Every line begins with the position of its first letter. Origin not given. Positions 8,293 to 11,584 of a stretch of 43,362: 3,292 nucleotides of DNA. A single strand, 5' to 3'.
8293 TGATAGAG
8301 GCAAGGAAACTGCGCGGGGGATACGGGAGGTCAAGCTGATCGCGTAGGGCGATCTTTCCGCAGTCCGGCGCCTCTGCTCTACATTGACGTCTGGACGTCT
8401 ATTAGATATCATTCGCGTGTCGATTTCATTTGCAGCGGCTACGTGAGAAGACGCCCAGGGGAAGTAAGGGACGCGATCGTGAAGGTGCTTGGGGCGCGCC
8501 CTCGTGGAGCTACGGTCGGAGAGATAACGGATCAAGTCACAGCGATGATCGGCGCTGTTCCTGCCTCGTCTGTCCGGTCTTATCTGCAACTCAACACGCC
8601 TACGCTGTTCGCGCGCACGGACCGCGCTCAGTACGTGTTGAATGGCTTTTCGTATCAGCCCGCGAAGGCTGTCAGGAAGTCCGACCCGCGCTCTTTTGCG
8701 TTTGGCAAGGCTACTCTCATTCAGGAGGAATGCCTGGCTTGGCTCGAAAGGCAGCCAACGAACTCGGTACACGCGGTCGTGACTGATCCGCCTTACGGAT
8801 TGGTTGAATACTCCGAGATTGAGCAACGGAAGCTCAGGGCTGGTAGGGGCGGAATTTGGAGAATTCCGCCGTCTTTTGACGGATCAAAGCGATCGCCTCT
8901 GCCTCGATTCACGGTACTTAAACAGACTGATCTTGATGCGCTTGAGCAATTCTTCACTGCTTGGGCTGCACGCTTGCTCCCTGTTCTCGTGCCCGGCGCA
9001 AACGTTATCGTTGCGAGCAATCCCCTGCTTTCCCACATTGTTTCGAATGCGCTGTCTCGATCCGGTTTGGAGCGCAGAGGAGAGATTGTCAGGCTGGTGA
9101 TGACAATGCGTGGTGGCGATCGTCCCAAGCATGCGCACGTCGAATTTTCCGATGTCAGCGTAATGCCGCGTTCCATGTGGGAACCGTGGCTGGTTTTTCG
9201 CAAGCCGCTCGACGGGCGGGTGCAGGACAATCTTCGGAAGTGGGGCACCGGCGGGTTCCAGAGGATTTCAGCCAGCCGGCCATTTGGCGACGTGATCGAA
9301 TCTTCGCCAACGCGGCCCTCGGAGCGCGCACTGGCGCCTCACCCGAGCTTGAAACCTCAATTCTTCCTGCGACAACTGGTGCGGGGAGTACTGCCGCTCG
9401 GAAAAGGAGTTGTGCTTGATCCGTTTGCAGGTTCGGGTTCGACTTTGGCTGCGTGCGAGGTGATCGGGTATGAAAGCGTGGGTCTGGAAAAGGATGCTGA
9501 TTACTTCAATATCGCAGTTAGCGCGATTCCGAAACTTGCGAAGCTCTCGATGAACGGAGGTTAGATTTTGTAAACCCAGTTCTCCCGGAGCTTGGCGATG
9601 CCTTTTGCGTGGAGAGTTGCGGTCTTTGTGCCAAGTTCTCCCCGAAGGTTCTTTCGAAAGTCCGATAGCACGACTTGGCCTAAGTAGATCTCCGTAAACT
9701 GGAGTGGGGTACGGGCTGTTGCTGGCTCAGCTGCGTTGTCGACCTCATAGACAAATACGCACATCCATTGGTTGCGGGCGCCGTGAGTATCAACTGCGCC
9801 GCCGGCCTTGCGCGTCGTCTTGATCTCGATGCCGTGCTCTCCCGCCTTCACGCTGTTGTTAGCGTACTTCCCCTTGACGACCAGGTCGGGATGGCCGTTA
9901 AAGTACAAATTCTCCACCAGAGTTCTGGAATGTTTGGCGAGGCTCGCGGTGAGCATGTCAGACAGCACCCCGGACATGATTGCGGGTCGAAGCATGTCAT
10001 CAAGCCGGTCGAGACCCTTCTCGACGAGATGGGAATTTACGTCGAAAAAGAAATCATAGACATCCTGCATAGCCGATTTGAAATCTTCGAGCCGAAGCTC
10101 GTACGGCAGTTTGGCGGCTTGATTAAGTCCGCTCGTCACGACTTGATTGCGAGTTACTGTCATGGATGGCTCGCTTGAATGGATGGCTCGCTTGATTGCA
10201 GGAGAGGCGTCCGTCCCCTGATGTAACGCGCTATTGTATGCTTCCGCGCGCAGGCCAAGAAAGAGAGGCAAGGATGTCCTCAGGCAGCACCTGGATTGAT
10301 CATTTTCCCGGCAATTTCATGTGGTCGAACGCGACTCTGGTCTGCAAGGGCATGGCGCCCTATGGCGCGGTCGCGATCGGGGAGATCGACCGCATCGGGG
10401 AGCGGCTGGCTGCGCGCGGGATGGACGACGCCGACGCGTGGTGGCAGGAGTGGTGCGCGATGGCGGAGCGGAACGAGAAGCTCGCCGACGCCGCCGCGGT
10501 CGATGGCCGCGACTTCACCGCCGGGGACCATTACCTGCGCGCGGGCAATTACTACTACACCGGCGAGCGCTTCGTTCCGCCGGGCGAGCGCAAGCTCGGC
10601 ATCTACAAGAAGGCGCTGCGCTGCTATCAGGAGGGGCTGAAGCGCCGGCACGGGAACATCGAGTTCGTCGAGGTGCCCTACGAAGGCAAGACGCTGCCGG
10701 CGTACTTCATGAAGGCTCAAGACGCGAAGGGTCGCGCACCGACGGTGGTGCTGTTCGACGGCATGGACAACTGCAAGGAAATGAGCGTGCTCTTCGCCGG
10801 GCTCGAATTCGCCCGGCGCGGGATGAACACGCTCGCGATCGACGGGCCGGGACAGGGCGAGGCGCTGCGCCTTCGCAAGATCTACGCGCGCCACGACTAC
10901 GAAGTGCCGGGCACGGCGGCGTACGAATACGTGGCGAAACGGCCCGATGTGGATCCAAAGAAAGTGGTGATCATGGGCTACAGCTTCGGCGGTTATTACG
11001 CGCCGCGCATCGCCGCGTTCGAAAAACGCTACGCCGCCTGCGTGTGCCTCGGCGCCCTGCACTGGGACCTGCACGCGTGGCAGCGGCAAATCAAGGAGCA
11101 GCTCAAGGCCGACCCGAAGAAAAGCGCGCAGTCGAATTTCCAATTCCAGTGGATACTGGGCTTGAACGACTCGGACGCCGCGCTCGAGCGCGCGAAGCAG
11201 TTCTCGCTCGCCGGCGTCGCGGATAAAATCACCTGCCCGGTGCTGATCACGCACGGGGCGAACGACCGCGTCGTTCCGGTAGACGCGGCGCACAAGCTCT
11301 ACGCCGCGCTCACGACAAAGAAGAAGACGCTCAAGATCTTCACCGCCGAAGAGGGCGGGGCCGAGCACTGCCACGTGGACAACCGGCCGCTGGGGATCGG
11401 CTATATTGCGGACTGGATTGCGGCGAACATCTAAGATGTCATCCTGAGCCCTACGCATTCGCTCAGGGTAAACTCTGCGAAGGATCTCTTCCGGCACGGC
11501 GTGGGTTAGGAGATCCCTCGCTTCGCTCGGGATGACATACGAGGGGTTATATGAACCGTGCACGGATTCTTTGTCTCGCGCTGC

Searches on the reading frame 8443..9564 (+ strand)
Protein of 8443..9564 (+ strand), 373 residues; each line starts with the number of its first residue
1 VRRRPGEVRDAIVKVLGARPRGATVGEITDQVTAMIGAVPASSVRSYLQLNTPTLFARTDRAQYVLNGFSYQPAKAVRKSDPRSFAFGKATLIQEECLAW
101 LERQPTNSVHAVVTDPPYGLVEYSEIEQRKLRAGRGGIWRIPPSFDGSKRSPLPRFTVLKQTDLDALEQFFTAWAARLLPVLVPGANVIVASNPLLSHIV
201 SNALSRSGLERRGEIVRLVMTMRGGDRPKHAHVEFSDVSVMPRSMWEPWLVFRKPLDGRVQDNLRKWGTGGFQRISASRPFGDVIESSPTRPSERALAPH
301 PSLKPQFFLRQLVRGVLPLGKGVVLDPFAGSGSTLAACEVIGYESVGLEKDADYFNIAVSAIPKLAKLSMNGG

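Call 21: search_protein_families(library=pfam, proteins=[window:8443-9564:+], max_evalue=0.001)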
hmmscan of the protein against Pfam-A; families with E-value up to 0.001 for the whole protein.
window:8443-9564:+ (373 aa): 1 family
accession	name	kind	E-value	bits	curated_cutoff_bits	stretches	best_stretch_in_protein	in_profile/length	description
PF01555.25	N6_N4_Mtase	-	1.5e-13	51.6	26.7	1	109-359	1-220/221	DNA methylase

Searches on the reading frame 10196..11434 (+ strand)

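Call 20: search_protein_families(library=pfam, proteins=[window:10196-11434:+], max_evalue=0.001)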
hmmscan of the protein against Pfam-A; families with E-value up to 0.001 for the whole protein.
window:10196-11434:+ (412 aa): 11 families
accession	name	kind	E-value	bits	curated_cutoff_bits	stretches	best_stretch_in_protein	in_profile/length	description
PF06500.17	FrsA-like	-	3.6e-14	52.8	22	1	81-297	96-308/414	Esterase FrsA-like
PF00326.27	Peptidase_S9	-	3.5e-13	50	22.6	1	208-385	13-183/213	Prolyl oligopeptidase family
PF12146.15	Hydrolase_4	-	1.2e-12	48.1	27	1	342-382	187-227/239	Serine aminopeptidase, S33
PF05448.18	AXE1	-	2.3e-11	43.5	21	1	242-386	163-302/321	Acetyl xylan esterase (AXE1)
PF01738.24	DLH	-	1.2e-09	38.5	21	0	240-283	82-125/217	Dienelactone hydrolase family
PF00561.26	Abhydrolase_1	-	4.6e-08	33.4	25.8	0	202-305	22-119/245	alpha/beta hydrolase fold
PF12697.13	Abhydrolase_6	-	1.1e-07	33.2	26.3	1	205-395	23-208/217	Alpha/beta hydrolase family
PF20434.5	BD-FAE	-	3.2e-06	27.2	26.8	1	251-372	85-215/215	BD-FAE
PF02129.25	Peptidase_S15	-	3.9e-06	27.2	23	1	296-378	173-252/262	X-Pro dipeptidyl-peptidase (S15 family)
PF08840.17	BAAT_C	-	9.8e-06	26.2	20.9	1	242-372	9-140/210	BAAT / Acyl-CoA thioester hydrolase C terminal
PF03583.20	LIP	-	0.00093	19.1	23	0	346-409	215-275/286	Secretory lipase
